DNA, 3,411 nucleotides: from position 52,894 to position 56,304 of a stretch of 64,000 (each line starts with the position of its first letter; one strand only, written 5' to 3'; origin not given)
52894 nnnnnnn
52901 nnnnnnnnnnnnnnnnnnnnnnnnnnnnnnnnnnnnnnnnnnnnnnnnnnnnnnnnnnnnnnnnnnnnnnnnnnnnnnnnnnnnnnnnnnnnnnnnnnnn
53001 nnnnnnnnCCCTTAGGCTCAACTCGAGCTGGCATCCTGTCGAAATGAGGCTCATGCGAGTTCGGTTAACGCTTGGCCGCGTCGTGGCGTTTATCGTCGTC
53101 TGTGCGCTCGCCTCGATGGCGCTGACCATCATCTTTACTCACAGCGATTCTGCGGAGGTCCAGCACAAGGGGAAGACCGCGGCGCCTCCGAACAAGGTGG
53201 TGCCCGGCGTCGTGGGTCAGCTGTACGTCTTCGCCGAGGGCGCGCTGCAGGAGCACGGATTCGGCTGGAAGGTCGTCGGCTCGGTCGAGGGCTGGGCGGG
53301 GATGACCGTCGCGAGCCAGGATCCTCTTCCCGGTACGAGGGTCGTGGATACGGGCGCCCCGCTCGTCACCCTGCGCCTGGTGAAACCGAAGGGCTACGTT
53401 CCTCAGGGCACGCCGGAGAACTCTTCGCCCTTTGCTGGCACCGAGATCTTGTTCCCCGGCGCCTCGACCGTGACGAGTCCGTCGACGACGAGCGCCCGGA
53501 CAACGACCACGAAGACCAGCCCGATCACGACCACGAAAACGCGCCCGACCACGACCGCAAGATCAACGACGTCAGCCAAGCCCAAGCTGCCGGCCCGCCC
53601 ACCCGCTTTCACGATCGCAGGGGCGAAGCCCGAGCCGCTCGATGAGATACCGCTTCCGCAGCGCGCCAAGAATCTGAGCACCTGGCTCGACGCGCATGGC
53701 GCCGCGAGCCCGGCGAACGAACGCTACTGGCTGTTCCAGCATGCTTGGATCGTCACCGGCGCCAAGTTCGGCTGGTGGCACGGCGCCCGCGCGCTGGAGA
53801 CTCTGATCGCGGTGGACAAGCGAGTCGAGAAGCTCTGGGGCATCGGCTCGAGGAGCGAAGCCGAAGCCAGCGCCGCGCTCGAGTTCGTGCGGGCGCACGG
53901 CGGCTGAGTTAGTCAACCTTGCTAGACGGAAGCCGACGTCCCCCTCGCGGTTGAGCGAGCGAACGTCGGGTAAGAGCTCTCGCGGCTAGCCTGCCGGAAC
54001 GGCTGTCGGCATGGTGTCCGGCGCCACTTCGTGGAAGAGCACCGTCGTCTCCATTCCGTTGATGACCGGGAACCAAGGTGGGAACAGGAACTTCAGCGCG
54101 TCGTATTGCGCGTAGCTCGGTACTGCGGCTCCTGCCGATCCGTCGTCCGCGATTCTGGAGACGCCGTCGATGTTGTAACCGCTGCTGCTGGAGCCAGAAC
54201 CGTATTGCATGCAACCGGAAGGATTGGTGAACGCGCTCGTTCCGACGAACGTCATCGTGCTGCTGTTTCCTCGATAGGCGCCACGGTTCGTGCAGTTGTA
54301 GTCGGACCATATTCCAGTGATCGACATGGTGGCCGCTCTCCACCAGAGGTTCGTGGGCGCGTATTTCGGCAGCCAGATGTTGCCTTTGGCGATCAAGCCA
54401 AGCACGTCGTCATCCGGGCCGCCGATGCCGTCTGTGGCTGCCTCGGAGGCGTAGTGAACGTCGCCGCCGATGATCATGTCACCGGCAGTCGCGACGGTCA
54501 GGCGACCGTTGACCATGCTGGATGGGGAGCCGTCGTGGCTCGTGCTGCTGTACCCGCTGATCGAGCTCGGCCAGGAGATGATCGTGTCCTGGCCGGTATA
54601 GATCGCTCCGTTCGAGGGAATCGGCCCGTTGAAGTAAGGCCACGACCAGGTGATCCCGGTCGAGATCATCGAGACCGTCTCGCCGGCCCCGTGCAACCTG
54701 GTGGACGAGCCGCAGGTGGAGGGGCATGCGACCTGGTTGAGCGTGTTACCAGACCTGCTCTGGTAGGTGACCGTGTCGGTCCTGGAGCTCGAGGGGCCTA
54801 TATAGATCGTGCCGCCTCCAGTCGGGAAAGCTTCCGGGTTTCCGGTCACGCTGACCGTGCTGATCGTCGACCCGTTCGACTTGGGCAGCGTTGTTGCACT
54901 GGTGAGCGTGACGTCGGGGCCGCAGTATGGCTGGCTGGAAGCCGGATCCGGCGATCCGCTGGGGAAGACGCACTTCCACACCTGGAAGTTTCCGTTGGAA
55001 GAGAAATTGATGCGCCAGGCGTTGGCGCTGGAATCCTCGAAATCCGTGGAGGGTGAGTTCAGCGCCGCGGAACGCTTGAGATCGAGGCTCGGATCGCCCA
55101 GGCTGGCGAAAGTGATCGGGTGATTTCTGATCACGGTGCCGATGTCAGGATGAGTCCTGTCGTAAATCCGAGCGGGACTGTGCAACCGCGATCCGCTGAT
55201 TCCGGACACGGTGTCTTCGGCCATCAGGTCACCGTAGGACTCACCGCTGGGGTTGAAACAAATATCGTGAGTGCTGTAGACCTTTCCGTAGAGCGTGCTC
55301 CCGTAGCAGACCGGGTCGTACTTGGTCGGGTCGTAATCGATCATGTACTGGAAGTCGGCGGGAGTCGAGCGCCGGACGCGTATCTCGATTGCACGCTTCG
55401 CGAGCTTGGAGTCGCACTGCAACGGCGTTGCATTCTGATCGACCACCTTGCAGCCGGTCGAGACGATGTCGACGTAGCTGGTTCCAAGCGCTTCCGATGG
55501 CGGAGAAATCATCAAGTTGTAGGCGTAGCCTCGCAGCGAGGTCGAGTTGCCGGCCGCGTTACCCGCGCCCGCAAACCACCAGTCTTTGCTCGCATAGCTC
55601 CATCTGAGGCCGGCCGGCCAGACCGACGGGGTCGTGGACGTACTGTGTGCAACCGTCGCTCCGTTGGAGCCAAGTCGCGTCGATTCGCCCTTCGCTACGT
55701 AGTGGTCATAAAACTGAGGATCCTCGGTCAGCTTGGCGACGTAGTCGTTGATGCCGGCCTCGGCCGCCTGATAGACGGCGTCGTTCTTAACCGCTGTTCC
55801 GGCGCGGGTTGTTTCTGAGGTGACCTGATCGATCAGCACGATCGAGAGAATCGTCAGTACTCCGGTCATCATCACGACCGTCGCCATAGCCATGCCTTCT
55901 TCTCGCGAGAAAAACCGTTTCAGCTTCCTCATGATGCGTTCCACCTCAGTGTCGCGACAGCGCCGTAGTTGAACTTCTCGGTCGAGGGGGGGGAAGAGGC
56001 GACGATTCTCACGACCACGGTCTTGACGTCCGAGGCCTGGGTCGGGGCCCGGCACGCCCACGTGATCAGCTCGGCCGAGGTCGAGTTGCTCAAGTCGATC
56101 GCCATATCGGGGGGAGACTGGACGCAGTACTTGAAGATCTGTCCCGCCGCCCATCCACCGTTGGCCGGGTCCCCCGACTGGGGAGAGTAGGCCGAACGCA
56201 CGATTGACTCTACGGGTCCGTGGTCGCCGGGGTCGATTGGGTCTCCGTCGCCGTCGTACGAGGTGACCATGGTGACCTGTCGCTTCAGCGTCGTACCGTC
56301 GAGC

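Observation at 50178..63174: Non-canonical type IV pilus-like locus lacking pilC, pilMNO and a small major pilin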

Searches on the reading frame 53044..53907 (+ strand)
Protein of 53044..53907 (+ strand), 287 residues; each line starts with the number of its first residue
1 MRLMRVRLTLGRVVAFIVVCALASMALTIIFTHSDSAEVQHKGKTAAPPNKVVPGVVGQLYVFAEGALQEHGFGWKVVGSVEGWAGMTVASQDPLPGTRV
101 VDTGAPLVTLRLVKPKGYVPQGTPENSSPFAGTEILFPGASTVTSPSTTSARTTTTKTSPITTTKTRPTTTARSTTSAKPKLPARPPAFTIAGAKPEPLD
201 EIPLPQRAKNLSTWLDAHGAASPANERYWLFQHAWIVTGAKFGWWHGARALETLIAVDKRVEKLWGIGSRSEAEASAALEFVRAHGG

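Call 4: search_protein_families(library=pfam, proteins=[window:53044-53907:+], max_evalue=0.01)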
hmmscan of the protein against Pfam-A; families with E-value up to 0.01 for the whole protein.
window:53044-53907:+ (287 aa): 1 family
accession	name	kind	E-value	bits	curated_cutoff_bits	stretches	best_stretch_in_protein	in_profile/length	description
PF03793.24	PASTA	-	0.00055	20.3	23.2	1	52-110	2-60/64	PASTA domain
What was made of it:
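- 53044..53907 (+): Membrane-anchored extracytoplasmic protein: TM helix, one PASTA domain, Thr/Ser/Pro-rich linker and a conserved Trp-rich four-helix bundle. PASTA E 5.5e-4, below the Pfam cut-off (call 4).
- Checked: 53044-53907 (+): PASTA at 20.3 bits, just under the gathering score of 23.2 (call 4).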

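Call 35: search_solved_structures(query=window:53044-53907:+, max_evalue=1)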
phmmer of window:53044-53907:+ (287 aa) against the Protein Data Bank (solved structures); distinct sequences matched with E-value up to 1: 0.

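Call 36: find_homologous_proteins(query=window:53044-53907:+, max_evalue=0.001)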
Query window:53044-53907:+ (287 aa): 1379 proteins with E <= 0.001 among 3910 candidates; the best 120 are listed.
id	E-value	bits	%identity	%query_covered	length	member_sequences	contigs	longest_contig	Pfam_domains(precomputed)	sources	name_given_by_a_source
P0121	1.9e-172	590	90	100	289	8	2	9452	-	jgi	jgi:hypothetical protein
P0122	1.8e-154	531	84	100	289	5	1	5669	-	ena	-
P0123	2.1e-153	528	76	100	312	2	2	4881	-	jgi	jgi:hypothetical protein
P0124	4.7e-150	517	82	99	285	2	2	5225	-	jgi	jgi:hypothetical protein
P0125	3.6e-148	511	81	100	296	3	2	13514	-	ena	-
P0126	2.9e-147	508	81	100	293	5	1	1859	-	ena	-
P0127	4.8e-147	507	81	99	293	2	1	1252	-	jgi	-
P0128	1.9e-144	498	73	100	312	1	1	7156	-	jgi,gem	-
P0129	4.4e-144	497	78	100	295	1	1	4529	-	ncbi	-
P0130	6.5e-144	497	78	100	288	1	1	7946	-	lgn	-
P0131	9.1e-144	496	79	100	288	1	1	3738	-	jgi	jgi:hypothetical protein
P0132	1.1e-143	496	77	99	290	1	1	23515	-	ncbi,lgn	ncbi:MAG: hypothetical protein WBQ14_05755 [Gaiellaceae bacterium]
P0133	4.8e-142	491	76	99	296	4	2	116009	-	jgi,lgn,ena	-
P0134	7.2e-142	490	79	99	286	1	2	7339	-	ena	-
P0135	7.4e-142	490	79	100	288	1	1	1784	-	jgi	-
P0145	2.9e-134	465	75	100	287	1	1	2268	PF03793.25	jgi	jgi:hypothetical protein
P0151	2.5e-131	455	73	99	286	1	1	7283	PF03793.25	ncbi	ncbi:MAG: PASTA domain-containing protein [Gaiellaceae bacterium]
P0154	1.8e-130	453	73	95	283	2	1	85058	PF03793.25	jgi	jgi:hypothetical protein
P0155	1.0e-128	447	73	99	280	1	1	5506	PF03793.25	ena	-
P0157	6.7e-128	444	71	100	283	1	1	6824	PF03793.25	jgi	jgi:PASTA domain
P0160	5.3e-126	438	73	99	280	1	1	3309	PF03793.25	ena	-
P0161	5.6e-126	438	71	99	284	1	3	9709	PF03793.25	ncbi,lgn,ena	-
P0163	1.9e-125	436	72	99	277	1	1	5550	PF03793.25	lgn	-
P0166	3.9e-125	435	73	98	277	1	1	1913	PF03793.25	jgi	jgi:hypothetical protein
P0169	2.2e-124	433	72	100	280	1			PF03793.25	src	-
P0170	6.3e-124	431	70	100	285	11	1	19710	PF03793.25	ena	-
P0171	1.1e-123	430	70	100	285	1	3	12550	PF03793.25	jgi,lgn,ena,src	jgi:PASTA domain.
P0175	1.4e-121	423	69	100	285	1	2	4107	PF03793.25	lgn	-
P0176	1.4e-120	420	69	100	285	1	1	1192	PF03793.25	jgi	jgi:hypothetical protein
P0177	1.1e-119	417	68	99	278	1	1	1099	PF03793.25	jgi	jgi:hypothetical protein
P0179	6.1e-118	411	70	98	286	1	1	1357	PF03793.25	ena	-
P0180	2.7e-117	409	71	97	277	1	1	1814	PF03793.25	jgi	jgi:beta-lactam-binding protein with PASTA domain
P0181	3.6e-117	409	71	97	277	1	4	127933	PF03793.25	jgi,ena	-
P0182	1.1e-115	404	70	97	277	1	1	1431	PF03793.25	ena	-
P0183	2.9e-114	399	68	96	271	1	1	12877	PF03793.25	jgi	jgi:beta-lactam-binding protein with PASTA domain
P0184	4.2e-112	392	68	94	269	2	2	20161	PF03793.25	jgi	jgi:hypothetical protein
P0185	2.5e-101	357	58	99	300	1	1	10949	PF03793.25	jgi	jgi:cell division septation protein DedD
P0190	2.7e-97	344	60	100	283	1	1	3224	PF03793.25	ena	-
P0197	2.3e-94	334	58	100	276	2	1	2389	PF03793.25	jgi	jgi:hypothetical protein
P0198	2.8e-93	331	56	100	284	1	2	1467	PF03793.25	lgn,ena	-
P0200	9.8e-93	329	57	99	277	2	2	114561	PF03793.25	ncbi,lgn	-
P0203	7.5e-88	313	54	100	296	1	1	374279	PF03793.25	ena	-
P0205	2.6e-76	275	50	98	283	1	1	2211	PF03793.25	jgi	jgi:hypothetical protein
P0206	7.2e-76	273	50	95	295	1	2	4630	PF03793.25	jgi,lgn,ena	-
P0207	1.6e-72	262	46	98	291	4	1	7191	PF03793.25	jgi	jgi:hypothetical protein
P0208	6.0e-72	261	46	98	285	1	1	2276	PF03793.25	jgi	jgi:hypothetical protein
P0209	8.4e-72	260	47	98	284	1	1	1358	PF03793.25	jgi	jgi:hypothetical protein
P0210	8.7e-72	260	49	98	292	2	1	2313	PF03793.25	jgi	jgi:PASTA domain-containing protein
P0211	9.1e-72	260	50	82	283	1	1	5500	PF03793.25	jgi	jgi:hypothetical protein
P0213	1.1e-71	260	64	70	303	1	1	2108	PF03793.25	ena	-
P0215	8.0e-71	257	46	98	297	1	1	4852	PF03793.25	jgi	jgi:hypothetical protein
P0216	8.7e-71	257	49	98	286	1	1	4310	PF03793.25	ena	-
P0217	9.7e-71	257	45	98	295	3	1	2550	PF03793.25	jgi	jgi:hypothetical protein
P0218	1.0e-70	257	49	84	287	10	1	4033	PF03793.25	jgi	jgi:outer membrane biosynthesis protein TonB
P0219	1.3e-70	256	46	97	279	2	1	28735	PF03793.25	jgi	jgi:hypothetical protein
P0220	1.4e-70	256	48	98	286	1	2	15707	PF03793.25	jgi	-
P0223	2.1e-70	256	48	98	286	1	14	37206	PF03793.25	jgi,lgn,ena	jgi:hypothetical protein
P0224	2.3e-70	255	49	98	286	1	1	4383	PF03793.25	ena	-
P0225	2.3e-70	255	46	98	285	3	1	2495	PF03793.25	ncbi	-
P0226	2.4e-70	255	48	98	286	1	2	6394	PF03793.25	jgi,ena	-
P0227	2.6e-70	255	45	94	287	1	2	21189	PF03793.25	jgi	jgi:hypothetical protein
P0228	2.6e-70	255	48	98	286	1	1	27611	PF03793.25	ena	-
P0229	2.6e-70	255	48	98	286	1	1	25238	PF03793.25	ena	-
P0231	3.8e-70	255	50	81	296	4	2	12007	PF03793.25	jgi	jgi:hypothetical protein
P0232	4.8e-70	254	48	98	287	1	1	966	PF03793.25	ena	-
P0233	5.9e-70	254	44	98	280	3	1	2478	PF03793.25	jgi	jgi:hypothetical protein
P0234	6.9e-70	254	50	81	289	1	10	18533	PF03793.25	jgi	jgi:cell division septation protein DedD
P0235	7.2e-70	254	45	98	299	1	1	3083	PF03793.25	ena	-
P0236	7.9e-70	254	48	98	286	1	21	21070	PF03793.25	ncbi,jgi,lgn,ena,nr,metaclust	ncbi:MAG TPA: PASTA domain-containing protein [Gaiellaceae bacterium]|jgi:hypothetical protein|nr:PA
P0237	8.4e-70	254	48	98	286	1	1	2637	PF03793.25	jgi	-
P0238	8.9e-70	253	47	99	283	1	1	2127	PF03793.25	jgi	jgi:hypothetical protein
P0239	9.4e-70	253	47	98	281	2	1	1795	PF03793.25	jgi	jgi:hypothetical protein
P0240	9.9e-70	253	48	98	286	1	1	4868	PF03793.25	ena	-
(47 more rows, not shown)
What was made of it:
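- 53044..53907 (+): PF03793 is precomputed on many orthologues (call 36).
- On PASTA domain: Many orthologues carry PF03793 (call 36).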

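Call 44: predict_structure(alignment_id=A1)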
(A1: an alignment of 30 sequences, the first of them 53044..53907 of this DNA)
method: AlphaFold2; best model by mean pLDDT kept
length: 287 residues; sequences in the alignment: 30
mean_pLDDT: 69.4   pTM: 0.41
mean pLDDT of the five models: 69.4, 67.4, 54.6, 54.1, 51.3
residues with pLDDT >= 90: 68; 70-90: 85; 50-70: 63; < 50: 71
segments of 3 or more residues with pLDDT < 50: 1-8, 25-45, 140-181
pLDDT, mean of each block of 10 residues (from residue 1): 44 58 48 34 56 88 83 83 71 90 85 73 62 73 36 30 34 40 55 64 87 92 85 91 87 98 93 95 78
secondary structure, 60 per line:
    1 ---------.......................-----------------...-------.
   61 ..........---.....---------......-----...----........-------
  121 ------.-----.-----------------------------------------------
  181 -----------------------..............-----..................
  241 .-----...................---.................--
elements in order: H10-32 E50-52 H61-70 E74-78 E88-93 E99-101 E106-113 H204-217 H223-241 H247-265 H269-285
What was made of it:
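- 53044..53907 (+): Model: TM 10-32, PASTA fold 50-113, disordered 140-181, helices 204-285 at pLDDT around 90 (call 44).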

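Call 46: search_protein_families(library=ncbifam, proteins=[window:53044-53907:+], max_evalue=0.05)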
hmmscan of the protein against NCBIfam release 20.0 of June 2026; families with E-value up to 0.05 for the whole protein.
window:53044-53907:+ (287 aa): 0 families

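Call 47: fold_search(model_id=the predicted structure, library=pdb)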
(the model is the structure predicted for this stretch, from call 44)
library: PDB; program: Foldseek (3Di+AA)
matches with E <= 10: 274; with E <= 0.001: 0
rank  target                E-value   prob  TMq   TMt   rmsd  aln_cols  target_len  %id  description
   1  5e12_A                5.4e-03  1.00  0.19  0.27   3.9        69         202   28  Crystal Structure of PASTA Domains 2, 3 and 4 of Mycobacterium tuberculosis Protein Kinase B (released 2016-09-14)
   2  5e12_B                8.2e-03  1.00  0.19  0.28   3.8        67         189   27  Crystal Structure of PASTA Domains 2, 3 and 4 of Mycobacterium tuberculosis Protein Kinase B (released 2016-09-14)
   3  3ouv                  1.8e-02  1.00  0.19  0.72   3.9        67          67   25  SeMet Derivative of L512M mutant of PASTA domain 3 of Mycobacterium tuberculosis PknB (released 2011-09-21)
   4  2z2l_C                2.8e-02  1.00  0.18  0.39   2.5        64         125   26  Penicillin-Binding Protein 2X (PBP2X) from Streptococcus pneumoniae (released 2007-09-04)
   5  7o61_A                3.6e-02  1.00  0.19  0.45   1.7        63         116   22  Crystal structure of the C-terminal PASTA domains of Staphylococcus aureus PBP1 (released 2022-04-20)
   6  7o4c_A                5.1e-02  1.00  0.19  0.44   1.7        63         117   22  Crystal structure of PASTA domains of the Penicillin-Binding Protein 1 (PBP1) from Staphylococcus aureus (released 2021-11-03)
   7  3py9                  1.3e-01  0.95  0.18  0.19   5.4        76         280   21  X-ray structural studies of the entire extra-cellular region of the Ser/Thr kinase PrkC from Staphylococcus aureus (released 2011-01-19)
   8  1uk5_MODEL_1_A        4.4e-01  0.06  0.09  0.16  16.6       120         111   12  Solution structure of the Murine BAG domain of Bcl2-associated athanogene 3 (released 2004-02-19)
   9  1k25_A                6.3e-01  0.85  0.18  0.10   2.7        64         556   20  PBP2x from a Highly Penicillin-resistant Streptococcus pneumoniae Clinical Isolate (released 2001-10-31)
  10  2kui_MODEL_1_A        8.0e-01  0.75  0.19  0.20   3.7        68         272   26  NMR structure of the PASTA domain of Mycobacterium tuberculosis of PknB (released 2010-04-14)
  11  9k7x_D                9.0e-01  0.33  0.18  0.44   5.4        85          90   12  Crystal structure of designed calcium-induced homotrimer C3-Ca1-DN*3-20 (released 2025-10-29)
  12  7am2_Aj               9.0e-01  0.18  0.20  0.17   9.7       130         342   18  Intermediate assembly of the Large subunit from Leishmania major mitochondrial ribosome (released 2021-04-28)
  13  5j5c_B                1.0e+00  0.23  0.19  0.27   5.7        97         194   10  Crystal structure of ARL1-GTP and DCB domain of BIG1 complex (released 2016-09-28)
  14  2k3w_MODEL_1_A        1.0e+00  0.11  0.11  0.33  10.3        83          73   11  NMR structure of VPS4A-MIT-CHMP6 (released 2008-10-28)
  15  4u7y_A                1.1e+00  0.09  0.11  0.28  11.3        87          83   10  Structure of the complex of VPS4B MIT and IST1 MIM (released 2015-02-11)
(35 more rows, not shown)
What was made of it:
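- On PASTA domain: TM-score is 0.72 to the single-domain entry 3ouv (call 47).
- Checked: The AlphaFold model's seven best PDB matches are all PASTA domains (calls 44, 47).
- The PASTA fold is supported by structure search (calls 44, 47).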

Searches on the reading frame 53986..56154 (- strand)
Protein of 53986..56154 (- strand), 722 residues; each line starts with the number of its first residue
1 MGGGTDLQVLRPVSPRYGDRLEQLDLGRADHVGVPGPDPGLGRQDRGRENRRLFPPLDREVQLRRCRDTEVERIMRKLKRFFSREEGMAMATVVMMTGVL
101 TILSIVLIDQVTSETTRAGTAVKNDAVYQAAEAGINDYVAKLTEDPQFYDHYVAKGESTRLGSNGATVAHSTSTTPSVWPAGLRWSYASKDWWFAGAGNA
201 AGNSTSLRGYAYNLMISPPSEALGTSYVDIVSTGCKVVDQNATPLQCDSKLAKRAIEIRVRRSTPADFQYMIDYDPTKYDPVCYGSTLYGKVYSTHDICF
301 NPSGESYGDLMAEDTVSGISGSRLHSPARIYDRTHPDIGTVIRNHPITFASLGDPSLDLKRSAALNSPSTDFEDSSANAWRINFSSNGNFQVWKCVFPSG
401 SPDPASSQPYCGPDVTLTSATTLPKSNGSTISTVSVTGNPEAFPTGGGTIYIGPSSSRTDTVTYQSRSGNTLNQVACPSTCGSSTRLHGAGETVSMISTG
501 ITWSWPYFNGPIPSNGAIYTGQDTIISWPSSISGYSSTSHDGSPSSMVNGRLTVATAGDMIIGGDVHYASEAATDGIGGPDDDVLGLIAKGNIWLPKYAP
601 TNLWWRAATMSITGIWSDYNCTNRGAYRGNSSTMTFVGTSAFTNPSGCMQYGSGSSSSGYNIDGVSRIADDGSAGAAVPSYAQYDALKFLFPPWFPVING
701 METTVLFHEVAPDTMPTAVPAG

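Call 4: search_protein_families(library=pfam, proteins=[window:53986-56154:-], max_evalue=0.01)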
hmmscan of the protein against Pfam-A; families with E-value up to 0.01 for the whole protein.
window:53986-56154:- (722 aa): 0 families

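Call 33: search_solved_structures(query=window:53986-55932:-, max_evalue=1)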
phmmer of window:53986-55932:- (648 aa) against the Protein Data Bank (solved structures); distinct sequences matched with E-value up to 1: 0.

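Call 46: search_protein_families(library=ncbifam, proteins=[window:53986-55932:-], max_evalue=0.05)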
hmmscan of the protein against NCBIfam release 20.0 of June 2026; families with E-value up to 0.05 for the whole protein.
window:53986-55932:- (648 aa): 0 families

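Call 53: search_protein_families(library=pfam, alignment_id=A3, max_evalue=1)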
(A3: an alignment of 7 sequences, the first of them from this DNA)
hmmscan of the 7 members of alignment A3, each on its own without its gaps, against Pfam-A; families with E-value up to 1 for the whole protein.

A. member 1, seq(648 aa): 1 family
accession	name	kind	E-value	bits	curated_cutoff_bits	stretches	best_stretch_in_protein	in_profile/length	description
PF14341.11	PilX_N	-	0.29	11.6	25.5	1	13-62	2-51/51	PilX N-terminal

B. families by the number of members that match (of 7 scanned): 2 families
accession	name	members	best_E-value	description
PF14341.11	PilX_N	3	0.0082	PilX N-terminal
PF16492.10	Cadherin_C_2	1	0.13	Cadherin cytoplasmic C-terminal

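Call 54: search_solved_structures(query=A3, max_evalue=5)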
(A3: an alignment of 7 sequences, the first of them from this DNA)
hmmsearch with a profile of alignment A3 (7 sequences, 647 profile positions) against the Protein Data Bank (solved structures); distinct sequences matched with E-value up to 5: 0.

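Call 82: search_protein_representatives(protein=window:53986-55932:-)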
Query: 648 residues. Proteins with E-value up to 0.001 (for the whole library): 214; up to 1e-10: 126; up to 1e-30: 33. The best 150 are listed.
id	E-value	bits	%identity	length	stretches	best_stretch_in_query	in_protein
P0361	3.7e-201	686.3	56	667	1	1-647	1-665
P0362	1.9e-160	551.8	52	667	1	1-645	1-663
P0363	1.0e-158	546.1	59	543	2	1-339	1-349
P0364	3.4e-114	399.0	52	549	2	1-338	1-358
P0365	1.5e-109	383.6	50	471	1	190-646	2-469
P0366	3.8e-97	342.7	52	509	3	1-331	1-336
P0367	6.2e-59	216.4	43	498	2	10-322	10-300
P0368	2.3e-57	211.2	96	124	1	1-108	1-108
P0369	5.1e-49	183.7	37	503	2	8-350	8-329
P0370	7.3e-49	183.1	47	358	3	433-642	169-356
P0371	6.4e-47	176.7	39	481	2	14-339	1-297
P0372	5.7e-46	173.6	41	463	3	7-343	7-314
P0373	1.9e-45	171.8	50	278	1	22-246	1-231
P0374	1.9e-43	165.3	41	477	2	18-324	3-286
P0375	3.8e-43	164.3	58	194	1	16-169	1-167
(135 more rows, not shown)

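Call 84: search_protein_families(library=pfam, alignment_id=A5, max_evalue=0.01)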
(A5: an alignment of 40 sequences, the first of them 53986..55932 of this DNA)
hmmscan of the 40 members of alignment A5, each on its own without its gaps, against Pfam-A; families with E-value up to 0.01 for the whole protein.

A. member 1, window:53986-55932:- (648 aa): 0 families

B. families by the number of members that match (of 40 scanned): 2 families
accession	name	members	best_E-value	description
PF14341.11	PilX_N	16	2.7e-07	PilX N-terminal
PF21959.2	DUF6923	1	0.00033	Repeat of unknown function (DUF6923)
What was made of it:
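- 53986..55932 (-): PilX/GspK-like minor pilin, 648 aa, with an extra C-terminal module. PilX_N matches 16 of 40 family members, best E 2.7e-7, but not this sequence itself, which scores E 0.29 (calls 53, 84).
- On PilX / GspK-type minor pilin: At family level 16 of 40 members match at E <= 0.01, best 2.7e-7 (calls 53, 84).
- Checked: It does not itself reach PilX_N, but 16 of 40 family members do, with best E 2.7e-7 (calls 53, 84).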

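Call 85: search_solved_structures(query=A5, max_evalue=1)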
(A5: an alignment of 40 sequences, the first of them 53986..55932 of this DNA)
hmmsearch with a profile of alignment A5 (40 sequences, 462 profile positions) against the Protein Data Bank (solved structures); distinct sequences matched with E-value up to 1: 1.
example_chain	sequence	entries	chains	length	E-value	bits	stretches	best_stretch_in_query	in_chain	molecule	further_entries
9egp_A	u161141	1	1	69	0.6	12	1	8-52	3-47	Geopilin domain 1 protein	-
